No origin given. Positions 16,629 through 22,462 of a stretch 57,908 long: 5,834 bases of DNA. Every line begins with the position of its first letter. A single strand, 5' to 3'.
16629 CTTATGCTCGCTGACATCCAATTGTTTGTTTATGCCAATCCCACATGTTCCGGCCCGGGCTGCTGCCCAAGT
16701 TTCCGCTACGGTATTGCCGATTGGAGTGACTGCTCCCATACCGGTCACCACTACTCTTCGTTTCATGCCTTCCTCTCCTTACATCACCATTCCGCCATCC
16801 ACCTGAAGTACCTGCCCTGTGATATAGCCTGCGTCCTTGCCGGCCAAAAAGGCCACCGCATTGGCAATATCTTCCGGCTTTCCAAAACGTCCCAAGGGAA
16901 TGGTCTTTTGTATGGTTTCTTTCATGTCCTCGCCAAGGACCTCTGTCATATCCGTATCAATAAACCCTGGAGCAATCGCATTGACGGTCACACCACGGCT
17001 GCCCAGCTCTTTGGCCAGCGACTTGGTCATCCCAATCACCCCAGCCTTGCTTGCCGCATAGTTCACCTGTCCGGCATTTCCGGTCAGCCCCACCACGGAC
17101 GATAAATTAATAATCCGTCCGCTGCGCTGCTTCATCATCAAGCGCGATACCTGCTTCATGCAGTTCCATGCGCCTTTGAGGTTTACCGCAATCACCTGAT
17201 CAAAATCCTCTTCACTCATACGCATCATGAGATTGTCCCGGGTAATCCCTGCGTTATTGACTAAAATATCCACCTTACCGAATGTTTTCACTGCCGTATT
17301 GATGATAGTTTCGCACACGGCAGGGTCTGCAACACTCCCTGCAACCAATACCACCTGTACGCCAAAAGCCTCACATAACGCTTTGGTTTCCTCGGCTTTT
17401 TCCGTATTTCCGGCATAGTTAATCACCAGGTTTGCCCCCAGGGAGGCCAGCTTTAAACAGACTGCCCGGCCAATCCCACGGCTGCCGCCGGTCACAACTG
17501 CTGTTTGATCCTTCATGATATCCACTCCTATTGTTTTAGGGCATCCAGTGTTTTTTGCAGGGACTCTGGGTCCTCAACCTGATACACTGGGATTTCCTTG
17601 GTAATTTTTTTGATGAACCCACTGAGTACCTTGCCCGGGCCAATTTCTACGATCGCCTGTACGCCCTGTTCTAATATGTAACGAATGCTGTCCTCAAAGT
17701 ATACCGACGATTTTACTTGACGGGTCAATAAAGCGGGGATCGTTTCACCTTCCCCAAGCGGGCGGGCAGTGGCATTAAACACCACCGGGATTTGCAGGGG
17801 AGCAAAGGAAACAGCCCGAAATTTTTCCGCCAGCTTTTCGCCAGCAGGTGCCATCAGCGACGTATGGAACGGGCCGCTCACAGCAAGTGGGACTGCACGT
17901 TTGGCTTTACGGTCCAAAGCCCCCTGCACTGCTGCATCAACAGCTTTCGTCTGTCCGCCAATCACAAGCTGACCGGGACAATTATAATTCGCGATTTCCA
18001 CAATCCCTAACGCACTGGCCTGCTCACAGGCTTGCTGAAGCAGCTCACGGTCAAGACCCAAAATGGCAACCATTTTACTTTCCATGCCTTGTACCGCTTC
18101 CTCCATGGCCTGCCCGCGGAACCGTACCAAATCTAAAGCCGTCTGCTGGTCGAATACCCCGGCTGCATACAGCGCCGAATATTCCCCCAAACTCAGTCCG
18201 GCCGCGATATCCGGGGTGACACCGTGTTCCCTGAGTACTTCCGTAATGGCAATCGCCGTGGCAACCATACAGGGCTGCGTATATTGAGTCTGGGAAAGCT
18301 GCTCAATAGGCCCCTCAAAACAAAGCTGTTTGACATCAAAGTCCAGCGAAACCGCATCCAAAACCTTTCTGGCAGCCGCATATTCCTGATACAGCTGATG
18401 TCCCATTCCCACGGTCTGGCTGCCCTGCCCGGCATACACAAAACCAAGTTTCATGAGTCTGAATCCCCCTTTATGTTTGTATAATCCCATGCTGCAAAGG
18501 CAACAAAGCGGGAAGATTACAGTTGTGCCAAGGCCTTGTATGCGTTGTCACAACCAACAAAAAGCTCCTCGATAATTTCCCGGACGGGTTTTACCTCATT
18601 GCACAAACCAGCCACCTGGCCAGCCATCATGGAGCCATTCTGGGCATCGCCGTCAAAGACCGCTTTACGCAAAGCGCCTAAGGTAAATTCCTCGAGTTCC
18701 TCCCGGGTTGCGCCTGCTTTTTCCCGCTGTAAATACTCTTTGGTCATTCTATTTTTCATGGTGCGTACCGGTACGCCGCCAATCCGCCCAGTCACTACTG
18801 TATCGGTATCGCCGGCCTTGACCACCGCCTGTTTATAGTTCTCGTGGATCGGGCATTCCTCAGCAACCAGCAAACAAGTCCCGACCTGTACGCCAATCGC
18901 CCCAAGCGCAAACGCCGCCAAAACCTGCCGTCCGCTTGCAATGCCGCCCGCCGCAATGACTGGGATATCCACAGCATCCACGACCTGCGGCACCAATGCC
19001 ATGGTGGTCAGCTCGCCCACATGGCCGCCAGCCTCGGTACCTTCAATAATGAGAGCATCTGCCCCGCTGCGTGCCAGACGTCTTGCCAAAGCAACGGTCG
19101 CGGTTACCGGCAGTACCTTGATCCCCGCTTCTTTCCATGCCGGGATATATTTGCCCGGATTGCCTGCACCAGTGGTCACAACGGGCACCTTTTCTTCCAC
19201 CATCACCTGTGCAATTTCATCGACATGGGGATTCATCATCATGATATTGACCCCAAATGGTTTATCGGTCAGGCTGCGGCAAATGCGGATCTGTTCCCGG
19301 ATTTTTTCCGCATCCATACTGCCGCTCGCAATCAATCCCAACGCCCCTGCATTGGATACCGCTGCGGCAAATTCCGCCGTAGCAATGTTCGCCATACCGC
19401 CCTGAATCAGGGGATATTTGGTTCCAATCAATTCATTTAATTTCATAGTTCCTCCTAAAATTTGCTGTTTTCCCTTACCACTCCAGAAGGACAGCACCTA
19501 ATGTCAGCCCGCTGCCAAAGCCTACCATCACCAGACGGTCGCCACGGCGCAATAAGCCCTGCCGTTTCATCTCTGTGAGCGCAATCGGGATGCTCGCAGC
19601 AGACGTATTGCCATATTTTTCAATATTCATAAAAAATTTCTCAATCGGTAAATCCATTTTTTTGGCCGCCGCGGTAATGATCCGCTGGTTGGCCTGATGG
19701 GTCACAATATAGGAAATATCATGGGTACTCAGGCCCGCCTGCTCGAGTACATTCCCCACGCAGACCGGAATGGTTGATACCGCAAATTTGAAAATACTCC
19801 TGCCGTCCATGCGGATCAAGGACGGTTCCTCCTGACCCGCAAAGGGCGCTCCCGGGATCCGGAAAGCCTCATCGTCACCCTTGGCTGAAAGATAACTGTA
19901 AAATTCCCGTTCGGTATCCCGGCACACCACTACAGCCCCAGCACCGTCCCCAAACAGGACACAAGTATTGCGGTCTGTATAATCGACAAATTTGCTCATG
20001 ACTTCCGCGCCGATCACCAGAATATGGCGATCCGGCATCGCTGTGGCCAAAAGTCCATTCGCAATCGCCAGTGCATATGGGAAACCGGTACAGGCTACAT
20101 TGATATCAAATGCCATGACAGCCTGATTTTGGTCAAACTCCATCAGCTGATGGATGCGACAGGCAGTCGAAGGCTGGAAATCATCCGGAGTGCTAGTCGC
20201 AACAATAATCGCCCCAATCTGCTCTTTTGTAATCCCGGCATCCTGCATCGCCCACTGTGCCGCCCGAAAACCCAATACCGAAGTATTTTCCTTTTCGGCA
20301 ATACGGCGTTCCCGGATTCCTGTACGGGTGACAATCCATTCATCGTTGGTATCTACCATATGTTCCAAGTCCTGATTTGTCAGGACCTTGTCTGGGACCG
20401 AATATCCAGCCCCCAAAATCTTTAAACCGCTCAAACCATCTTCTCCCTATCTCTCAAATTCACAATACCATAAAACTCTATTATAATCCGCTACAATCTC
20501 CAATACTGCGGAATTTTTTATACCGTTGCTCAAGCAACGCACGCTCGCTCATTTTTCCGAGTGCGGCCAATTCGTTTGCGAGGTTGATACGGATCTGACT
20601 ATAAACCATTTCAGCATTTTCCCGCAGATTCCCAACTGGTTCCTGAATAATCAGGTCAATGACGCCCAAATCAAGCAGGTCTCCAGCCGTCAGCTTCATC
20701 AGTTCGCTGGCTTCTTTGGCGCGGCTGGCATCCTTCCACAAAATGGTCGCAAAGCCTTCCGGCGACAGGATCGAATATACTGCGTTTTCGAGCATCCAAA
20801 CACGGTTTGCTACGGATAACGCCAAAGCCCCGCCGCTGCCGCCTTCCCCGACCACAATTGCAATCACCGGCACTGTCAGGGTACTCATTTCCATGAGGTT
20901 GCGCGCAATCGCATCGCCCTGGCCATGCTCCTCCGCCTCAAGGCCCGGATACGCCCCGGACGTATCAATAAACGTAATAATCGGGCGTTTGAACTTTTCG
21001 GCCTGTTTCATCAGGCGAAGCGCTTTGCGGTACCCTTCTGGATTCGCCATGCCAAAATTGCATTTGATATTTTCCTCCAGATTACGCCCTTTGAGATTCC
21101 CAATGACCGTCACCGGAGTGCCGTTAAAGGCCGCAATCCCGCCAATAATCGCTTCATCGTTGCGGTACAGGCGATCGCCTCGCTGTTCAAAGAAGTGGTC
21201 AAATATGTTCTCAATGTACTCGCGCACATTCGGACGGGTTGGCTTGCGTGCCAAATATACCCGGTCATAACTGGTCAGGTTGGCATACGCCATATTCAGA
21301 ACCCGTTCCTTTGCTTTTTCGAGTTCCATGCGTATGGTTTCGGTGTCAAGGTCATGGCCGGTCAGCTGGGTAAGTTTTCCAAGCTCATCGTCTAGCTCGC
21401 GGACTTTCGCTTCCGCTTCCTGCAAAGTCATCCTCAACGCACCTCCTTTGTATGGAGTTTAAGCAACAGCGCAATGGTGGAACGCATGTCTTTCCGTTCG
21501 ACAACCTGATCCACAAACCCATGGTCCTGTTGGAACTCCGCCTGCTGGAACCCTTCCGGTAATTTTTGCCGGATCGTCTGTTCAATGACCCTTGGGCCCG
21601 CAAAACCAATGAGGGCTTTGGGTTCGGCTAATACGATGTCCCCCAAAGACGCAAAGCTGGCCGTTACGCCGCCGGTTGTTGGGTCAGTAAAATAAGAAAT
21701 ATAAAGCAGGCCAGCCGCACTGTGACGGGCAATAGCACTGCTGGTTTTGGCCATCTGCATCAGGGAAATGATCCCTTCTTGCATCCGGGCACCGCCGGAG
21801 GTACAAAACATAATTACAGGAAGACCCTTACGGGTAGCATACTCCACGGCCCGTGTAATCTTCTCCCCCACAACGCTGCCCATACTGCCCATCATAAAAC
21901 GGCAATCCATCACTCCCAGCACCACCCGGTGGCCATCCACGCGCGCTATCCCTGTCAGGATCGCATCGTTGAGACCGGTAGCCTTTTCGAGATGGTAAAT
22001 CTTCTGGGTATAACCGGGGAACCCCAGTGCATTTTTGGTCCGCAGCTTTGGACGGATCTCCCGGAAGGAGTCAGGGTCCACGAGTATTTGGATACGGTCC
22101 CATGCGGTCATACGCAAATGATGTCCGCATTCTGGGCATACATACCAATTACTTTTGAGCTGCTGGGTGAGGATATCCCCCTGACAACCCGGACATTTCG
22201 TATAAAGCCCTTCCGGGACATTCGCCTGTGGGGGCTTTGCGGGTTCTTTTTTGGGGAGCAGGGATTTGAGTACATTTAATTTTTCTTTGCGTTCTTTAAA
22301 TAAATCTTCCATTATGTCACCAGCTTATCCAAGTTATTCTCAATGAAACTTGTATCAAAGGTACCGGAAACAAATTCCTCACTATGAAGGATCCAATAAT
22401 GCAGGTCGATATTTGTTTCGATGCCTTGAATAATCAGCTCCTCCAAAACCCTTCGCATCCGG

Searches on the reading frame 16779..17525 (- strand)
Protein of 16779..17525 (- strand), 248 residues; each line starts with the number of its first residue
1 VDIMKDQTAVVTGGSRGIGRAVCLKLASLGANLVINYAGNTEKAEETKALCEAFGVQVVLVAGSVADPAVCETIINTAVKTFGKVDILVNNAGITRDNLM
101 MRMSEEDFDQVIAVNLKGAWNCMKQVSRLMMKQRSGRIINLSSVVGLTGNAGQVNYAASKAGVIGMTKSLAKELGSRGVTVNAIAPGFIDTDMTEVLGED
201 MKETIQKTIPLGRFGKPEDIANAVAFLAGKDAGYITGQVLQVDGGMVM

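Call 6: search_protein_families(library=pfam, proteins=[window:16779-17525:-])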
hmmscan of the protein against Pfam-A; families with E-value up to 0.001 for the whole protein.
window:16779-17525:- (248 aa): 5 families
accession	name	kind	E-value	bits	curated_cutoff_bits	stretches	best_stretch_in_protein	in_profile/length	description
PF13561.12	adh_short_C2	-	4.9e-70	236.2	27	1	16-246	6-235/236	Enoyl-(Acyl carrier protein) reductase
PF00106.31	adh_short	-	2.3e-62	210.4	26.6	1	7-200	1-193/195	short chain dehydrogenase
PF08659.16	KR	-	3.5e-24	86.2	22.6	1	8-182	2-171/180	KR domain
PF23441.1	SDR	-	2.4e-06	27.6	27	1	157-247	164-256/258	SDR-like rossmann domain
PF01370.27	Epimerase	-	0.00074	19.4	20.9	0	10-181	2-167/240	NAD dependent epimerase/dehydratase family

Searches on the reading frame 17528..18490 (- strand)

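Call 6: search_protein_families(library=pfam, proteins=[window:17528-18490:-])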
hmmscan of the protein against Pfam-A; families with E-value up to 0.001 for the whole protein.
window:17528-18490:- (320 aa): 1 family
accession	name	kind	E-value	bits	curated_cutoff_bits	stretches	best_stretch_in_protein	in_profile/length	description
PF00698.26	Acyl_transf_1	-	2.6e-35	122.9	32.7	1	17-299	2-281/319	Acyl transferase domain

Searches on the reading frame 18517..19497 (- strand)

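Call 6: search_protein_families(library=pfam, proteins=[window:18517-19497:-])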
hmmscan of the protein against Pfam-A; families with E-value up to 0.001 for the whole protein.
window:18517-19497:- (326 aa): 9 families
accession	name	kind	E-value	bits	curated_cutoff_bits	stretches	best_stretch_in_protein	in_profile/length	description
PF03060.21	NMO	-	3.4e-76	257.2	28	2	97-313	107-329/331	Nitronate monooxygenase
PF00478.31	IMPDH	-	1.1e-08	34.9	25.6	1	19-221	26-251/345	IMP dehydrogenase / GMP reductase domain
PF01070.24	FMN_dh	-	1.7e-07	31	24.9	1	136-212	230-308/350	FMN-dependent dehydrogenase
PF05690.20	ThiG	-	3e-06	27.2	23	1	124-230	122-228/247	Thiazole biosynthesis protein ThiG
PF01180.27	DHO_dh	-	3.6e-06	26.8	27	1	156-212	214-275/291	Dihydroorotate dehydrogenase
PF00977.27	His_biosynth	-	2.3e-05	24.4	23.6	1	134-210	148-223/228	Histidine biosynthesis protein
PF04481.18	DUF561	-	9.2e-05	22.2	21.6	1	128-208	128-216/243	Protein of unknown function (DUF561)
PF01207.24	Dus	-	0.00011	21.8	20.4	1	134-210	140-218/311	Dihydrouridine synthase (Dus)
PF01645.23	Glu_synthase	-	0.00015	21.5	20.4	0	59-218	153-316/369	Conserved region in glutamate synthase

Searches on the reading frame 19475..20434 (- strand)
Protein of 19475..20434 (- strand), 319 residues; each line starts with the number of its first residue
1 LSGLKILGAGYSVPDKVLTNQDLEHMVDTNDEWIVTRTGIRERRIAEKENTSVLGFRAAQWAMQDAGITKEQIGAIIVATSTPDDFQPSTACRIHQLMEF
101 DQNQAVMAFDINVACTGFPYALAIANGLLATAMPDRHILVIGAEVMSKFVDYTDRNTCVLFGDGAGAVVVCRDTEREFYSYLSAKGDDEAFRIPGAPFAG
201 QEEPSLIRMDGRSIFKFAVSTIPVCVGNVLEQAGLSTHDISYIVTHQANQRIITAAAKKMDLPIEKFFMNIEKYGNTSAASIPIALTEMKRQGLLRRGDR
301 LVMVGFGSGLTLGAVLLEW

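Call 6: search_protein_families(library=pfam, proteins=[window:19475-20434:-])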
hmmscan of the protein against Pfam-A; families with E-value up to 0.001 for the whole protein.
window:19475-20434:- (319 aa): 4 families
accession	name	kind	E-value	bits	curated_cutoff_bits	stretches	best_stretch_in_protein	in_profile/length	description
PF08541.16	ACP_syn_III_C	-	5.5e-36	123.1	26.6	1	230-319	1-90/90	3-Oxoacyl-[acyl-carrier-protein (ACP)] synthase III C terminal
PF08545.16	ACP_syn_III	-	3.2e-26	91.5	24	1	109-177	1-68/80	3-Oxoacyl-[acyl-carrier-protein (ACP)] synthase III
PF00108.29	Thiolase_N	-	9.8e-05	22.3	26.4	0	37-150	8-119/260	Thiolase, N-terminal domain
PF02797.21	Chal_sti_synt_C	-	0.00051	20.5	27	1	221-317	41-147/151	Chalcone and stilbene synthases, C-terminal domain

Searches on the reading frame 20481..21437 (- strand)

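Call 6: search_protein_families(library=pfam, proteins=[window:20481-21437:-])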
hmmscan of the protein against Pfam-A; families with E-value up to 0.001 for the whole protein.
window:20481-21437:- (318 aa): 2 families
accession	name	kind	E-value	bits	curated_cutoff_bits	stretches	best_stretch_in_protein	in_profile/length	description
PF03255.19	ACCA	-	1.2e-127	425.8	23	1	6-313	2-310/310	Acetyl co-enzyme A carboxylase carboxyltransferase-like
PF01039.27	Carboxyl_trans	-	2.1e-17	63.4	22.3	1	70-303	259-474/493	Carboxyl transferase domain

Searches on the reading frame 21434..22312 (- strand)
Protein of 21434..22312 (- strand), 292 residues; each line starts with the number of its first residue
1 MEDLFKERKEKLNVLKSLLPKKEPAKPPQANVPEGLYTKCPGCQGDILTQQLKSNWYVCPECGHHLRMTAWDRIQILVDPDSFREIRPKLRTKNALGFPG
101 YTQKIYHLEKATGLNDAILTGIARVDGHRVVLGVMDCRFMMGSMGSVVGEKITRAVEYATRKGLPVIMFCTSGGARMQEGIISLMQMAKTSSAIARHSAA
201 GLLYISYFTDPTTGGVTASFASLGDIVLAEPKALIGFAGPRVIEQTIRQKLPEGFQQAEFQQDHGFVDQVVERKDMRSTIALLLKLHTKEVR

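Call 6: search_protein_families(library=pfam, proteins=[window:21434-22312:-])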
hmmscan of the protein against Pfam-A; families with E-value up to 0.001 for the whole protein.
window:21434-22312:- (292 aa): 2 families
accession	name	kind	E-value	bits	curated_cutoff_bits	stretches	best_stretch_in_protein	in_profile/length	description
PF01039.27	Carboxyl_trans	-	4.8e-26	91.9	22.3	1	67-246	7-176/493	Carboxyl transferase domain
PF17848.7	Zn_ribbon_ACC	-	2.4e-05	24.8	24.5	1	38-62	2-26/26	Acetyl-CoA carboxylase zinc finger domain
